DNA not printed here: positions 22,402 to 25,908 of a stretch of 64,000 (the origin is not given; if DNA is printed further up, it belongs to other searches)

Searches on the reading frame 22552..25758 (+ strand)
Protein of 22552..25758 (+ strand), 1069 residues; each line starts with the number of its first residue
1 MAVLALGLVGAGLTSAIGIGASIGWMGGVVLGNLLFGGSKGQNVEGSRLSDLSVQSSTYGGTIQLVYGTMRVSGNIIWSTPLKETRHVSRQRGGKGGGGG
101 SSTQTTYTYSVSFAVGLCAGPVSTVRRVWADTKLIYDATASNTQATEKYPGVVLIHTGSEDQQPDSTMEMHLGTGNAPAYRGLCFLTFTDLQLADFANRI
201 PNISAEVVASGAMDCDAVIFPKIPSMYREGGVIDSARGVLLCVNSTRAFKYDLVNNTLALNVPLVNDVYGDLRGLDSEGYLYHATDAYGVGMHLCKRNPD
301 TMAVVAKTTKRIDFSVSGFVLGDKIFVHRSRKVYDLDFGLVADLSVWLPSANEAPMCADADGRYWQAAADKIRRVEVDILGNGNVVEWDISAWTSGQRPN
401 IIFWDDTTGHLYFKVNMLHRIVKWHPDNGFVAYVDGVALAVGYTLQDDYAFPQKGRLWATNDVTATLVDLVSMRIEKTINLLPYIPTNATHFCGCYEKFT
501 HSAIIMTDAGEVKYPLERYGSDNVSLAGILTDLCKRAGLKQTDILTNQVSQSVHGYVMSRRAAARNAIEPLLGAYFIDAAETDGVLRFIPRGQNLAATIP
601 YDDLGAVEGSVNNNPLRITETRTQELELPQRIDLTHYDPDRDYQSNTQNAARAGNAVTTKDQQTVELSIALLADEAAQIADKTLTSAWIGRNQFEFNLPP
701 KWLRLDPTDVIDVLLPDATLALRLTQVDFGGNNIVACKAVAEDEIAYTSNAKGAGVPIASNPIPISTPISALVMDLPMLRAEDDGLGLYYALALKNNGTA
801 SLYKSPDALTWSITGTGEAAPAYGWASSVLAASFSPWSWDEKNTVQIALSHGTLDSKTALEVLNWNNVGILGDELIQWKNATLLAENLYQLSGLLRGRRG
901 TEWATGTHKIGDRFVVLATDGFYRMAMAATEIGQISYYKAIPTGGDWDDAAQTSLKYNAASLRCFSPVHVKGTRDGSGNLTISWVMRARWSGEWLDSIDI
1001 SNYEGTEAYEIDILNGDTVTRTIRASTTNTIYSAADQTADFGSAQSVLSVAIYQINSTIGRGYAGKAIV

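Call 56: search_protein_families(library=pfam, max_evalue=0.01, proteins=[window:22552-25758:+])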
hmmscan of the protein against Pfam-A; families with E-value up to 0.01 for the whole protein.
window:22552-25758:+ (1069 aa): 2 families
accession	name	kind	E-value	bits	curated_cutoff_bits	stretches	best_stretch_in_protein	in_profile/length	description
PF13550.12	Phage-tail_3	-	2.4e-38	132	23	1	560-727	2-162/164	Putative phage tail protein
PF23666.2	Rcc01698_C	-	4.5e-23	81.9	27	1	824-915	4-98/98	Rcc01698-like, C-terminal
